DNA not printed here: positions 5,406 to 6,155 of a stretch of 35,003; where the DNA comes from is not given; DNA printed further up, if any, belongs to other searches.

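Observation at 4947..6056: Self-contained two-gene accessory cassette between the late operon and attP: candidate lysogen-expressed accessory system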

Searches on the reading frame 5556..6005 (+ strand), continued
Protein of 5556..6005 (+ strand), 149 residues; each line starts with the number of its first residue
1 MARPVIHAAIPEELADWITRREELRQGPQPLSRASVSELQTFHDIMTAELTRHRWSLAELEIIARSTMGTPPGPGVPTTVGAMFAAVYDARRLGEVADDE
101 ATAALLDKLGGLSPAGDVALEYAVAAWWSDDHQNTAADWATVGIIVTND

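Call 96: fold_search(model_id=the predicted structure, library=pdb)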
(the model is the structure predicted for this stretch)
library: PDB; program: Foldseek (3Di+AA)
matches with E <= 10: 79; with E <= 0.001: 0
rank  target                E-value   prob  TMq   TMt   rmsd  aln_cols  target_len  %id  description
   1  4bbr_M                1.9e+00  0.10  0.22  0.18  13.5       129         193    8  Structure of RNA polymerase II-TFIIB complex (released 2012-11-14)
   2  3lvy_D                1.9e+00  0.08  0.21  0.18  15.6       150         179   15  Crystal Structure of Carboxymuconolactone Decarboxylase Family Protein SMU.961 from Streptococcus mutans (released 2010-03-09)
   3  9i1r_L                2.1e+00  0.08  0.21  0.20  14.9       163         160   16  Structure of the bicylindrical allophycocyanin core expressed during far-red light photoacclimation (FaRLiP) (released 2025-07-02)
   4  6ago_C                2.2e+00  0.04  0.21  0.19  16.9       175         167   15  Crystal structure of MRG15-ASH1L Histone methyltransferase complex (released 2019-03-13)
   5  9div_F                2.3e+00  0.06  0.19  0.21  14.2       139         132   14  The crystal structure of de novo designed ChuA binding protein C8 (released 2025-05-21)
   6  3h9p_C                2.6e+00  0.04  0.17  0.14  12.0       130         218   19  Crystal structure of putative triphosphoribosyl-dephospho-coA synthase from Archaeoglobus fulgidus (released 2009-05-19)
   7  6hxo_E                2.7e+00  0.06  0.23  0.20  18.1       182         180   13  Structure of the citryl-CoA lyase core module of Chlorobium limicola ATP citrate lyase (space group P21) (released 2019-04-10)
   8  2bnl_A                2.9e+00  0.08  0.22  0.25  14.3       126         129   14  The structure of the N-terminal domain of RsbR (released 2005-11-03)
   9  8bt1_D                3.2e+00  0.04  0.17  0.19  12.3       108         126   15  YdaT transcription regulator (CII functional analog) (released 2023-02-22)
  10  9v7j_A                3.4e+00  0.03  0.18  0.04  17.8       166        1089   17  Phycobilisome core from Gloeobacter violaceus PCC 7421 (released 2025-09-24)
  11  1wwm_A                3.8e+00  0.05  0.19  0.16  11.2       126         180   15  Crystal Structure of Conserved Hypothetical Protein TT2028 from an Extremely Thermophilic Bacterium Thermus thermophil (released 2005-07-07)
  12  2pmi_B                3.8e+00  0.04  0.20  0.15  13.4       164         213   14  Structure of the Pho85-Pho80 CDK-cyclin Complex of the Phosphate-responsive Signal Transduction Pathway with Bound ATP (released 2007-12-11)
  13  8ii8                  3.8e+00  0.02  0.16  0.11  22.7       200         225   12  X-ray crystal structure of pink-colored protein from Pleurotus salmoneostramineus in complex with natural chromophore (released 2024-08-14)
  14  8imi_G                4.4e+00  0.04  0.20  0.19  15.4       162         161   15  A1-A2, A3-A4, B'1-B'2, C'1-C'2 cylinder in cyanobacterial phycobilisome from Anthocerotibacter panamensis (Cluster A) (released 2023-10-25)
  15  3lcn_B                4.6e+00  0.07  0.22  0.29  11.5        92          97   12  Nab2:Gfd1 complex (released 2010-05-12)
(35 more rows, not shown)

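Call 109: find_encoding_contigs(protein=P0180, flank=4000, max_places=3)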
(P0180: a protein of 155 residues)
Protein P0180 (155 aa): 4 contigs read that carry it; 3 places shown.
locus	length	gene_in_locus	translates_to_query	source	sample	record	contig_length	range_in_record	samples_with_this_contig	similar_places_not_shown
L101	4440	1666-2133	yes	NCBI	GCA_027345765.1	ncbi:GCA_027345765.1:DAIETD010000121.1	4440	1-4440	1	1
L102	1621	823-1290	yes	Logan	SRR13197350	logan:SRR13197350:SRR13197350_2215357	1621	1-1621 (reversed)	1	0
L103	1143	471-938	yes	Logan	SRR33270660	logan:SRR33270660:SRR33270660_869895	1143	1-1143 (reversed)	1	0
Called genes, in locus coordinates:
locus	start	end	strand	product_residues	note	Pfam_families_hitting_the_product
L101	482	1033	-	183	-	PF00239:Resolvase, PF02796:HTH_7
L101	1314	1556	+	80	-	-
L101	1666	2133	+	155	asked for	-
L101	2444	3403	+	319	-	-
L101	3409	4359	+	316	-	PF26125:AcrVA2-like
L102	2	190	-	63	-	?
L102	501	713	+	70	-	-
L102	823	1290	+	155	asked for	-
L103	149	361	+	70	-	-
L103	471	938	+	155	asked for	-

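Call 110: find_encoding_contigs(protein=P0117, flank=4000, max_places=3)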
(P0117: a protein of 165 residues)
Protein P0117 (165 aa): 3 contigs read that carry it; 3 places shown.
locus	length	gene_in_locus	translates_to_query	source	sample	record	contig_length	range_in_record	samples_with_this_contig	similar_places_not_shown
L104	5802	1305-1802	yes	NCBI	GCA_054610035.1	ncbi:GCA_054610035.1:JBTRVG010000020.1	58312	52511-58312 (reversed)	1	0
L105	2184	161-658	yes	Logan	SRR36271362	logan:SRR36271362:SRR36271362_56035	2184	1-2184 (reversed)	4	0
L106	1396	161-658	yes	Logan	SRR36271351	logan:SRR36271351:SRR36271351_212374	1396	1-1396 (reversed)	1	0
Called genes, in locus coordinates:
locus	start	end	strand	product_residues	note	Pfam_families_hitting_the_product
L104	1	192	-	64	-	?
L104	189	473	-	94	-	-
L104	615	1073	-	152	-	-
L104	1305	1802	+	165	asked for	-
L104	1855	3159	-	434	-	PF00078:RVT_1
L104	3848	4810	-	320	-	PF06067:DUF932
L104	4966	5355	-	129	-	-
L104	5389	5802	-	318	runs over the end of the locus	-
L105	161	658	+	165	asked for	-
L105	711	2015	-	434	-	PF00078:RVT_1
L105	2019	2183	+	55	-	?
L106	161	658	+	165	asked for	-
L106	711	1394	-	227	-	?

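Call 111: find_encoding_contigs(protein=P0161, flank=4000, max_places=3)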
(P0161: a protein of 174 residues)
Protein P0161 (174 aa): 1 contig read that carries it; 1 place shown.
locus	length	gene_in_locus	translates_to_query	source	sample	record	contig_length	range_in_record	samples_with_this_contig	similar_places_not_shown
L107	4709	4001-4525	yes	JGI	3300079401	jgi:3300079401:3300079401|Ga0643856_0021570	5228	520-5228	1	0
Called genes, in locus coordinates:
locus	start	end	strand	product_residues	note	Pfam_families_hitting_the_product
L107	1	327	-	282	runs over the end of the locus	?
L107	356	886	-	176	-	-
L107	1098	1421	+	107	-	-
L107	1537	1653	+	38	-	-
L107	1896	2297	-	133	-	-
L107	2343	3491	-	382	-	-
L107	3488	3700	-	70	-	-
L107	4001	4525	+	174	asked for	-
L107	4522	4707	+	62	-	?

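Call 113: search_solved_structures(query=L101:3409-4356:+, max_evalue=1)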
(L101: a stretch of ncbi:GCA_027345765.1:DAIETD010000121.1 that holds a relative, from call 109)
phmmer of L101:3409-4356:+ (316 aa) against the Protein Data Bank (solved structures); distinct sequences matched with E-value up to 1: 7.
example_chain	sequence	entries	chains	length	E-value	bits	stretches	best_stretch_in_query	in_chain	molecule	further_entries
7ci1_A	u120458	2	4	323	5.4e-13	52.2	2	79-149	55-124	AcrVA2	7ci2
28yp_A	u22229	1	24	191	0.085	15.4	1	96-196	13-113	Bacterial non-heme ferritin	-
4ztt_A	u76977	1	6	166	0.22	14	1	112-197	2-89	ferritin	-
28yq_A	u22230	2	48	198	0.47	12.9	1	111-196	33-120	Bacterial non-heme ferritin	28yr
1eum_A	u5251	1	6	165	0.68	12.4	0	113-197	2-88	FERRITIN 1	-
4xgs_A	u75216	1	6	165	0.8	12.2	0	113-189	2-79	Ferritin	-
4reu_A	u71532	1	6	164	0.89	12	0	114-197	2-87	Ferritin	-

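Call 121: search_dna_similar(query=L001:4971-5399:+, collection=plasmids, mode=protein, max_rows=25, max_evalue=0.001)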
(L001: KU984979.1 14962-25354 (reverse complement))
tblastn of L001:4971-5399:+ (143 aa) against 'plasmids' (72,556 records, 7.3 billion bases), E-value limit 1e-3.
No match.

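Call 122: find_encoding_contigs(protein=P0130, flank=4000, max_places=3)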
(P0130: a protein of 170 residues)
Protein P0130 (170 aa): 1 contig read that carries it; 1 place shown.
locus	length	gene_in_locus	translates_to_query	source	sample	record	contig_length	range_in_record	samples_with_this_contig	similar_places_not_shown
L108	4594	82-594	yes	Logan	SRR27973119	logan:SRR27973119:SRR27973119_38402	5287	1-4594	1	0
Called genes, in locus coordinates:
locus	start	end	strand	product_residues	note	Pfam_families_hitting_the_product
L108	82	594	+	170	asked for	-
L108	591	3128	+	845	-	PF00270:DEAD, PF04851:ResIII, PF00271:Helicase_C, PF03457:HA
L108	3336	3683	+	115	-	-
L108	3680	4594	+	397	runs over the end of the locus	PF00589:Phage_integrase (faint)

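Call 123: find_encoding_contigs(protein=P0139, flank=4000, max_places=3)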
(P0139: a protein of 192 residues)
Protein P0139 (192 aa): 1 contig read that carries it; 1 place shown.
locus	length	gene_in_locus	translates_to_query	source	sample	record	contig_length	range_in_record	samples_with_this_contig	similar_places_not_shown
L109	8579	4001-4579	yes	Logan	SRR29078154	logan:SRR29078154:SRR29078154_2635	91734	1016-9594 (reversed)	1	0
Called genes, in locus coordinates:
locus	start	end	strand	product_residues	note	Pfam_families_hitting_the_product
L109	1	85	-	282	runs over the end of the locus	PF04586:Peptidase_S78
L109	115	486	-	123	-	-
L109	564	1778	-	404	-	PF04860:Phage_portal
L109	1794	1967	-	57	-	-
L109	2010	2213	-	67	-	-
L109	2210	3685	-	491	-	-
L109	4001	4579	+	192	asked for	-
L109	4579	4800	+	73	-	-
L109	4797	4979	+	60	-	-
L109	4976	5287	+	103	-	-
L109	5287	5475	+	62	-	-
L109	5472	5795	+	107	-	-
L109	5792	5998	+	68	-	-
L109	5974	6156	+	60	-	-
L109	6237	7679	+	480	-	PF00266:Aminotran_5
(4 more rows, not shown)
